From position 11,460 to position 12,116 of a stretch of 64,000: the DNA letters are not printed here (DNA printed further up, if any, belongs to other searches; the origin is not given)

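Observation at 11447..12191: Four-helix-bundle (23S-IVS protein family) gene in an inverted-repeat-bounded cassette that splits ftsA from ftsZ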

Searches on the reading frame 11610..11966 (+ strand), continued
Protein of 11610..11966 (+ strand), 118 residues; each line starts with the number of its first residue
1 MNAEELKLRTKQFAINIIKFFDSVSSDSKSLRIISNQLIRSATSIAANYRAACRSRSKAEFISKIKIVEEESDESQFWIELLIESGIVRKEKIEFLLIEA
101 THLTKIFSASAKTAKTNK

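Call 52: search_protein_families(library=pfam, proteins=[L054:2008-2934:+, L054:3419-4504:+, L068:124-2934:+, L068:3399-4589:+, L069:1513-2871:+, L069:3442-4956:+, L075:683-2956:+, L075:3387-5165:+, L087:1782-2951:+, L087:3397-4272:+], max_evalue=0.00001)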
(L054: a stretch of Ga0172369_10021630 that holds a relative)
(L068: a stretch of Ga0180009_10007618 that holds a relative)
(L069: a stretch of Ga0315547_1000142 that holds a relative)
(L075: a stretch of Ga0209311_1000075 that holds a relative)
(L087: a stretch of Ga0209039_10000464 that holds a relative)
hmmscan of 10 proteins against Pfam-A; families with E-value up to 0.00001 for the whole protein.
L054:2008-2934:+ (309 aa): 1 family
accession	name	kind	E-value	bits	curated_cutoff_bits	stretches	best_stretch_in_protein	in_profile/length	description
PF00078.32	RVT_1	-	5.7e-36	124.6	29.6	1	77-277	2-205/205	Reverse transcriptase (RNA-dependent DNA polymerase)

L054:3419-4504:+ (362 aa): 1 family
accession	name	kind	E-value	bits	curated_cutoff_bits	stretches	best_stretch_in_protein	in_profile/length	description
PF01867.21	Cas_Cas1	-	2.1e-86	290.1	22.3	1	4-315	1-281/283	CRISPR associated protein Cas1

L068:124-2934:+ (937 aa): 6 families
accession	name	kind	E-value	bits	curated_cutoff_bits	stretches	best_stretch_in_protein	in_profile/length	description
PF08463.15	EcoEI_R_C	-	2.6e-41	141.9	24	1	759-935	3-162/163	EcoEI R protein C-terminal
PF04851.21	ResIII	-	1.4e-39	136.1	22.5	1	180-364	6-163/164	Type III restriction enzyme, res subunit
PF18766.7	SWI2_SNF2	-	4.6e-21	75.9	26.7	1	182-402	2-196/221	SWI2/SNF2 ATPase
PF00270.35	DEAD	-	1.7e-12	47.9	26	1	181-365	3-162/167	DEAD/DEAH box helicase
PF04313.20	HSDR_N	-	1.6e-07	31.8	25.1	0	48-120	124-196/198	Type I restriction enzyme R protein N terminus (HSDR_N)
PF00271.37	Helicase_C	-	2.5e-07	31.4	23.5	1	467-572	10-109/110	Helicase conserved C-terminal domain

L068:3399-4589:+ (397 aa): 1 family
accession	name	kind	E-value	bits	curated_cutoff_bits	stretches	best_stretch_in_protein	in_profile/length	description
PF01420.25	Methylase_S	-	3.1e-32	112.5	22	2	3-153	3-151/168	Type I restriction modification DNA specificity domain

L069:1513-2871:+ (453 aa): 2 families
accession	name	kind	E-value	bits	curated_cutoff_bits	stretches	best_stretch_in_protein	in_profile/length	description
PF04055.27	Radical_SAM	-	7.7e-27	94.9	29.5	1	143-313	2-166/166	Radical SAM superfamily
PF00919.26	UPF0004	-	1.8e-24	86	27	1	4-91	2-89/98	Uncharacterized protein family UPF0004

L069:3442-4956:+ (505 aa): 3 families
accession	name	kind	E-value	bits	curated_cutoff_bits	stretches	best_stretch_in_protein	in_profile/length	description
PF02384.22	N6_Mtase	-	7.1e-23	81.8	20.4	1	36-280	21-267/311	N-6 DNA Methylase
PF07669.17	Eco57I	-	1.2e-12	48.7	25.3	1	92-232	33-171/171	Eco57I restriction-modification methylase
PF01420.25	Methylase_S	-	1.6e-07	32.1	22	1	307-464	8-148/168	Type I restriction modification DNA specificity domain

L075:683-2956:+ (758 aa): 7 families
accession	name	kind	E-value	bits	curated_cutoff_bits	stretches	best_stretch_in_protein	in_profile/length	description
PF04851.21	ResIII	-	7.7e-33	114.2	22.5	1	173-321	3-163/164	Type III restriction enzyme, res subunit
PF08463.15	EcoEI_R_C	-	3.7e-28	99.1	24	1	597-751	2-160/163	EcoEI R protein C-terminal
PF18766.7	SWI2_SNF2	-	1.1e-14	55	26.7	1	194-378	19-209/221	SWI2/SNF2 ATPase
PF00270.35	DEAD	-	2e-10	41.1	26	1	175-322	1-162/167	DEAD/DEAH box helicase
PF04313.20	HSDR_N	-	2.9e-09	37.5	25.1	1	67-130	125-196/198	Type I restriction enzyme R protein N terminus (HSDR_N)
PF00271.37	Helicase_C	-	7.1e-08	33.1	23.5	1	412-516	10-108/110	Helicase conserved C-terminal domain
PF13588.12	HSDR_N_2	-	6.6e-07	29.8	25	1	68-130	37-100/110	Type I restriction enzyme R protein N terminus (HSDR_N)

L075:3387-5165:+ (593 aa): 4 families
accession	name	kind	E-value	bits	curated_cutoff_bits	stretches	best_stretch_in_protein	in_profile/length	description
PF02384.22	N6_Mtase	-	1e-51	176.6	20.4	2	296-556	77-307/311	N-6 DNA Methylase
PF12161.14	HsdM_N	-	4.9e-17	63.3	24.5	1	5-132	1-135/135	HsdM N-terminal domain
PF01170.24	UPF0020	-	3.4e-08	33.9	22.3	1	174-359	19-134/197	RMKL-like, methyltransferase domain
PF07669.17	Eco57I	-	7.2e-06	26.6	25.3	0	298-433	2-170/171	Eco57I restriction-modification methylase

L087:1782-2951:+ (390 aa): 4 families
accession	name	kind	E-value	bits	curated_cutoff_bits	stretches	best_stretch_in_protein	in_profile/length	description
PF08442.15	ATP-grasp_2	-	4.3e-80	268.5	29.5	1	2-203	1-202/202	ATP-grasp domain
PF00549.24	Ligase_CoA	-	4.6e-31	108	24.5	1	262-382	1-128/128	CoA-ligase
PF24948.1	Citrate_synth_N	-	2.7e-11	43.7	83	1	2-225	4-227/232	ATP-citrate synthase ATP-grasp domain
PF13549.11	ATP-grasp_5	-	3.7e-10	40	27.6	1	4-137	11-139/221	ATP-grasp domain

L087:3397-4272:+ (292 aa): 3 families
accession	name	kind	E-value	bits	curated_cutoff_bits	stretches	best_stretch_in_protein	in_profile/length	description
PF02629.25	CoA_binding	-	3.8e-30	104.9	22.3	1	6-99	1-97/97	CoA binding domain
PF00549.24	Ligase_CoA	-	3.5e-26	92.3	24.5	1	151-270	1-126/128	CoA-ligase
PF13607.11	Succ_CoA_lig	-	3.7e-11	43.4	27.4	1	145-276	1-127/138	Succinyl-CoA ligase like flavodoxin domain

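Call 53: search_protein_families(library=pfam, proteins=[L089:1036-1566:+, L089:2048-2713:+, L093:55-1239:+, L093:1678-2412:+, L125:1632-2936:+, L125:3431-5782:+, L127:301-843:+, L127:1310-2230:+, L104:1796-2827:+, L104:3400-4950:+], max_evalue=0.00001)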
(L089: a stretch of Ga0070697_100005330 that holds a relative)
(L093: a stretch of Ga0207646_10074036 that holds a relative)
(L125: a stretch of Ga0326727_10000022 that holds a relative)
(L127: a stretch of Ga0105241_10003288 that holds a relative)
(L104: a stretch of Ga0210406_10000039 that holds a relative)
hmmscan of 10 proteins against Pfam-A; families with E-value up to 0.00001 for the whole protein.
L089:1036-1566:+ (177 aa): 5 families
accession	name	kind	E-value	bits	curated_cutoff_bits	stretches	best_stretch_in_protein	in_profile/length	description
PF00037.32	Fer4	-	3.1e-10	39.9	21.1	0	122-143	2-23/24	4Fe-4S binding domain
PF12838.12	Fer4_7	-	4.1e-08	34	27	1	82-140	2-50/52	4Fe-4S dicluster domain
PF13183.11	Fer4_8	-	2.4e-06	28.4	27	0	126-158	3-35/68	4Fe-4S dicluster domain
PF14697.11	Fer4_21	-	4.2e-06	27.2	35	0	79-144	5-58/59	4Fe-4S dicluster domain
PF12797.12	Fer4_2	-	5.3e-06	26.5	24.5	0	121-140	3-22/22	4Fe-4S binding domain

L089:2048-2713:+ (222 aa): 1 family
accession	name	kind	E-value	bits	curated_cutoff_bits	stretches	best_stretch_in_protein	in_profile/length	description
PF00499.25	Oxidored_q3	-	8.5e-40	136.3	33.2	1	22-190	2-146/146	NADH-ubiquinone/plastoquinone oxidoreductase chain 6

L093:55-1239:+ (395 aa): 2 families
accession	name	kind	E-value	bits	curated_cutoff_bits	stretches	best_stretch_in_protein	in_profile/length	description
PF13437.12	HlyD_3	-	2.2e-15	57.7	22.2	1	213-302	2-97/106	HlyD family secretion protein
PF16576.10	HlyD_D23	-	2.6e-13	50.2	30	1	41-296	6-197/214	Barrel-sandwich domain of CusB or HlyD membrane-fusion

L093:1678-2412:+ (245 aa): 3 families
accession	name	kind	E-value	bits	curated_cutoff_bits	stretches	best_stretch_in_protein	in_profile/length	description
PF00005.33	ABC_tran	-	9e-34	117.5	25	1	41-189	1-136/137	ABC transporter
PF13304.12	AAA_21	-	1e-07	32.8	27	0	130-220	220-299/304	AAA domain, putative AbiEii toxin, Type IV TA system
PF02463.25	SMC_N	-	1.6e-06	28.2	40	0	53-234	26-212/220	RecF/RecN/SMC N terminal domain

L125:1632-2936:+ (435 aa): 4 families
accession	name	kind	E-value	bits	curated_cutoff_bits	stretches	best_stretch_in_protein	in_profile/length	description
PF01512.22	Complex1_51K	-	1.3e-44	152.1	31.2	1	52-223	1-149/150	Nuo51 FMN-binding domain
PF10589.14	NADH_4Fe-4S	-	7.8e-29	99.8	23.5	1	335-418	2-85/85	NADH-ubiquinone oxidoreductase-F iron-sulfur binding region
PF10531.15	SLBB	-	4.7e-09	36.4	27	1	247-296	2-54/55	SLBB domain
PF22461.2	SLBB_2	-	7.2e-08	32.9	27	1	246-308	2-65/79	SLBB domain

L125:3431-5782:+ (784 aa): 6 families
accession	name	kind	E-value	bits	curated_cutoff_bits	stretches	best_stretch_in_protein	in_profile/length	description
PF00384.28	Molybdopterin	-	1.7e-40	139.6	24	1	278-651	1-352/353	Molybdopterin oxidoreductase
PF13510.11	Fer2_4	-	1.5e-20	73.5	22.8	1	4-78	4-81/82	2Fe-2S iron-sulfur cluster binding domain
PF10588.14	NADH-G_4Fe-4S_3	-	5.7e-18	64.6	27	1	85-123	1-39/40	NADH-ubiquinone oxidoreductase-G iron-sulfur binding region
PF22117.2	Fer4_Nqo3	-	5.1e-14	52.6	27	1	139-204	2-67/67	NADH-quinone oxidoreductase subunit 3, ferredoxin-like domain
PF04879.21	Molybdop_Fe4S4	-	5.4e-07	29.9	22.7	1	219-275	3-55/55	Molybdopterin oxidoreductase Fe4S4 domain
PF00111.32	Fer2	-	2.9e-06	27.6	21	1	7-56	2-49/77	2Fe-2S iron-sulfur cluster binding domain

L127:301-843:+ (181 aa): 1 family
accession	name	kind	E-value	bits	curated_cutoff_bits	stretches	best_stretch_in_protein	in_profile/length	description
PF00156.33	Pribosyltran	-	2.8e-20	72.7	26.3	1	5-165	4-155/158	Phosphoribosyl transferase domain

L127:1310-2230:+ (307 aa): 2 families
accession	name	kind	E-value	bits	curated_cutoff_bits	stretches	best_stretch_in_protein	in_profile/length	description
PF02729.26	OTCace_N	-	2.6e-42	144.8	29.9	1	6-149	1-148/148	Aspartate/ornithine carbamoyltransferase, carbamoyl-P binding domain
PF00185.30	OTCace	-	6e-26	91.8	29.4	1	155-302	1-157/157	Aspartate/ornithine carbamoyltransferase, Asp/Orn binding domain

L104:1796-2827:+ (344 aa): 2 families
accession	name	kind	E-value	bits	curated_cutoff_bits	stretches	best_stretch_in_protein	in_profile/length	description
PF03446.21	NAD_binding_2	-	1.9e-39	135.7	21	1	15-165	2-153/161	NAD binding domain of 6-phosphogluconate dehydrogenase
PF00393.24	6PGD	-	1.7e-20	74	27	1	198-324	1-127/290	6-phosphogluconate dehydrogenase, C-terminal domain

L104:3400-4950:+ (517 aa): 2 families
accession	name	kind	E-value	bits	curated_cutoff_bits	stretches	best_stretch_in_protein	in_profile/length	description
PF02781.21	G6PD_C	-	2.3e-121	404.9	27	1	215-515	1-296/296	Glucose-6-phosphate dehydrogenase, C-terminal domain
PF00479.28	G6PD_N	-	1.3e-63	215.4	22.1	1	31-213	1-183/183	Glucose-6-phosphate dehydrogenase, NAD binding domain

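Call 59: search_solved_structures(query=A1, max_evalue=0.001)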
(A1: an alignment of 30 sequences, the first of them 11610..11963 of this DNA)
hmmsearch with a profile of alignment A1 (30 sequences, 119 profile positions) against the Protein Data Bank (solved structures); distinct sequences matched with E-value up to 0.001: 1.
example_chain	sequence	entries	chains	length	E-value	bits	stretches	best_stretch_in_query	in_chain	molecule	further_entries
2rld_A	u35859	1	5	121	1.5e-27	99.1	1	1-116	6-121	Uncharacterized protein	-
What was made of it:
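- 11610..11966 (+): Intact four-helix-bundle gene (118 aa) of the PF05635 / TIGR02436 family. Call 59: PDB 2RLD, E 1.5e-27.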

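Call 60: find_encoding_contigs(protein=P0027, flank=3000, max_places=10)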
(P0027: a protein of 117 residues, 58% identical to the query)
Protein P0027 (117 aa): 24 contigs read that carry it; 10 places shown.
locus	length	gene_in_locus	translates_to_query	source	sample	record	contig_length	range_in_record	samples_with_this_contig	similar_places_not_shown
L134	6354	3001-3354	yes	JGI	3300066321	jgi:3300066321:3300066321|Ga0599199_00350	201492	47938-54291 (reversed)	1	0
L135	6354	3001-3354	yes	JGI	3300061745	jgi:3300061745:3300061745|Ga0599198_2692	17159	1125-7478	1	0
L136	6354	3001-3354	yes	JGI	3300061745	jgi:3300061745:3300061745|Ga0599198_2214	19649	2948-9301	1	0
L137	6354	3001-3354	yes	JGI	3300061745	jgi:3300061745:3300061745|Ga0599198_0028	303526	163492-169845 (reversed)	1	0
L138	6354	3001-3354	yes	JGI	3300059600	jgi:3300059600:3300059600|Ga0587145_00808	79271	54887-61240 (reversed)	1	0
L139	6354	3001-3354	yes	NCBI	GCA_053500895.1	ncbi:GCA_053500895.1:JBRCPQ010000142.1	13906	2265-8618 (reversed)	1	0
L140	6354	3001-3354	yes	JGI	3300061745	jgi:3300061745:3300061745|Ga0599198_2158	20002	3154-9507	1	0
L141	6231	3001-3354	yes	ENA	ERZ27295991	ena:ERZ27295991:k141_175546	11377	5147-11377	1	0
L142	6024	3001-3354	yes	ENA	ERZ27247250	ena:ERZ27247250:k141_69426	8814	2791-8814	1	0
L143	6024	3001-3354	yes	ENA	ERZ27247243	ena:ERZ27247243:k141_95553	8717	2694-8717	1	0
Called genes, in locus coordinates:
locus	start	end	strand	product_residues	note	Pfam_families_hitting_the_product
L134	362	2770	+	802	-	PF03477:ATP-cone, PF00317:Ribonuc_red_lgN, PF02867:Ribonuc_red_lgC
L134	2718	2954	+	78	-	-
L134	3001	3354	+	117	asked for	PF05635:23S_rRNA_IVP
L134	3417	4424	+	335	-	PF00268:Ribonuc_red_sm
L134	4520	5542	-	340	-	-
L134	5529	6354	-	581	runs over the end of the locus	PF00929:RNase_T, PF01541:GIY-YIG, PF27096:UvrC_M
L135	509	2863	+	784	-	PF00317:Ribonuc_red_lgN, PF02867:Ribonuc_red_lgC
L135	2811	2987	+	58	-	-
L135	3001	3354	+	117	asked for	PF05635:23S_rRNA_IVP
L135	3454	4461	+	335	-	PF00268:Ribonuc_red_sm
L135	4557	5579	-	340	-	-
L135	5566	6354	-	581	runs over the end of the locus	PF00929:RNase_T, PF01541:GIY-YIG, PF27096:UvrC_M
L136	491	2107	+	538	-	PF03477:ATP-cone, PF00317:Ribonuc_red_lgN, PF02867:Ribonuc_red_lgC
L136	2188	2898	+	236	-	PF02867:Ribonuc_red_lgC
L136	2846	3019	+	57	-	-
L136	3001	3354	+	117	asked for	PF05635:23S_rRNA_IVP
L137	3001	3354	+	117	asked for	PF05635:23S_rRNA_IVP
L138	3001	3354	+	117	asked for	PF05635:23S_rRNA_IVP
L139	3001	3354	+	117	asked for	PF05635:23S_rRNA_IVP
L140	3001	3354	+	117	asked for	PF05635:23S_rRNA_IVP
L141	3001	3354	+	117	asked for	PF05635:23S_rRNA_IVP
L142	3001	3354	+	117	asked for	PF05635:23S_rRNA_IVP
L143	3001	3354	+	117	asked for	PF05635:23S_rRNA_IVP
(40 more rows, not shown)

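Call 63: find_encoding_contigs(protein=P0003, flank=3000, max_places=3)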
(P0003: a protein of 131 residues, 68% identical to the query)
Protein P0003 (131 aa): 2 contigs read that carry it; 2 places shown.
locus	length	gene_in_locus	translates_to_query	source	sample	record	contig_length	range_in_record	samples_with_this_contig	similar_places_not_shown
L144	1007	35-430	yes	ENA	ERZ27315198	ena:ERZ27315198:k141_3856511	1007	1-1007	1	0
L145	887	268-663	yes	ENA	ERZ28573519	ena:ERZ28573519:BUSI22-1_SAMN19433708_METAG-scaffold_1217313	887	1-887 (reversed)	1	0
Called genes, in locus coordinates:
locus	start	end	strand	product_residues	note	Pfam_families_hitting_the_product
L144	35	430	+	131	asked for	PF05635:23S_rRNA_IVP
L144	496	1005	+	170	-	?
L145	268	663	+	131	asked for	PF05635:23S_rRNA_IVP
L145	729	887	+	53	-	?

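Call 64: find_encoding_contigs(protein=P0004, flank=3000, max_places=3)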
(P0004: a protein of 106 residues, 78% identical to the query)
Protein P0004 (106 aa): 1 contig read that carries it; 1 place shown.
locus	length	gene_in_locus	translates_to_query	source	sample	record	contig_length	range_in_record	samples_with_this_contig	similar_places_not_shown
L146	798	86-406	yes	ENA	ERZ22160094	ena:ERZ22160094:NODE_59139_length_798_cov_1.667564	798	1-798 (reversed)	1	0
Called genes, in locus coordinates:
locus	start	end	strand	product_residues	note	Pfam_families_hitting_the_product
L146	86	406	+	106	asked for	PF05635:23S_rRNA_IVP (weak)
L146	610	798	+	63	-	?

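Call 70: search_protein_families(library=padloc, proteins=[window:11610-11963:+], max_evalue=0.01)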
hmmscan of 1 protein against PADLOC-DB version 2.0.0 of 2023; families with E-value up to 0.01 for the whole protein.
window:11610-11963:+ (118 aa): 0 families

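Call 71: search_protein_families(library=phrogs, proteins=[window:11610-11963:+], max_evalue=0.01)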
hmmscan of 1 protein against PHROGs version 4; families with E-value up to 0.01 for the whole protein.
window:11610-11963:+ (118 aa): 0 families
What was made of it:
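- There is no PADLOC or PHROG match (calls 70, 71).
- Tried and rejected: No match (calls 70, 71).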

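Call 72: search_dna_similar(query=window:11610-11963:+, collection=plasmids, mode=protein, max_evalue=1e-10, max_rows=30)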
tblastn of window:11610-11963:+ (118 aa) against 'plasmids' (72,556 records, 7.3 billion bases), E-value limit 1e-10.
Records with a match: 19; places in all: 21; records where one place covers at least 80% of the query: 10.
Best place of each record, by identity: <60% 19.
By first word of the organism name: Nostoc 10; Planktothrix 3; Candidatus 2; Dolichospermum 1; Gloeocapsa 1; Bernardetia 1; Pseudanabaena 1.
By predicted mobility (MOB-suite, as given by PLSDB): non-mobilizable 10; conjugative 5; mobilizable 4.
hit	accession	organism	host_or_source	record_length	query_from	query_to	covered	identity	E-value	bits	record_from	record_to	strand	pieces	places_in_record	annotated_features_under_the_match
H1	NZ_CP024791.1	Nostoc flagelliforme CCNUN1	cell culture,desert soil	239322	9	115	91%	47.7%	3e-15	77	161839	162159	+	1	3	four helix bundle protein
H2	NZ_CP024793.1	Nostoc flagelliforme CCNUN1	cell culture,desert soil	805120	9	115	91%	47.7%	3e-15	77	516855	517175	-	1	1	four helix bundle protein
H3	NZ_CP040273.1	Nostoc sp. C052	Blasia pusilla,pure culture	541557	9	115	91%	47.7%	4e-15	77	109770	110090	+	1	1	four helix bundle protein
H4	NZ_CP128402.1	Candidatus Chlorohelix allophototropha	Single colony of Candidatus Chlorohelix ...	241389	1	113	96%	44.2%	2e-20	92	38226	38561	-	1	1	four helix bundle protein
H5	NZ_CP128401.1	Candidatus Chlorohelix allophototropha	Single colony of Candidatus Chlorohelix ...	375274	1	115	97%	43.5%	2e-15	77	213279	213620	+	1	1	four helix bundle protein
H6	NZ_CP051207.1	Dolichospermum flos-aquae CCAP 1403/13F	cell culture,freshwater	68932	9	115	91%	45.8%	1e-14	75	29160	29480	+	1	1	four helix bundle protein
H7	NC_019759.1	Gloeocapsa sp. PCC 7428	-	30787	1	116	98%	41.4%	8e-18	84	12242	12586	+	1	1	four helix bundle protein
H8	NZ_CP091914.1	Nostoc sp. UHCC 0870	cell culture,Brackish water, ...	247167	9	115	91%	40.2%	5e-12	68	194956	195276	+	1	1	four helix bundle protein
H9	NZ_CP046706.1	Nostoc sp. ATCC 53789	-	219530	9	115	91%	40.2%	4e-11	65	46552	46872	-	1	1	four helix bundle protein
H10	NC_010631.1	Nostoc punctiforme PCC 73102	-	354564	9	115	91%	40.2%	6e-11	65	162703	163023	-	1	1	four helix bundle protein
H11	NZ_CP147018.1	Bernardetia sp. Wsw4-3y2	Red alga,Red algae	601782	37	118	69%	52.4%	2e-18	86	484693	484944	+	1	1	four helix bundle protein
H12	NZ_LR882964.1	Planktothrix agardhii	-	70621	37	116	68%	50.0%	3e-20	91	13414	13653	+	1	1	four helix bundle protein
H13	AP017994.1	Planktothrix agardhii NIES-204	-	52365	37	116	68%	50.0%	3e-20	91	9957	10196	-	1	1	hypothetical protein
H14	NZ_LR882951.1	Planktothrix agardhii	-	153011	37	116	68%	50.0%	3e-20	91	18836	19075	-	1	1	four helix bundle protein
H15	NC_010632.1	Nostoc punctiforme PCC 73102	-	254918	37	115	67%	46.8%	3e-12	69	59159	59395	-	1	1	four helix bundle protein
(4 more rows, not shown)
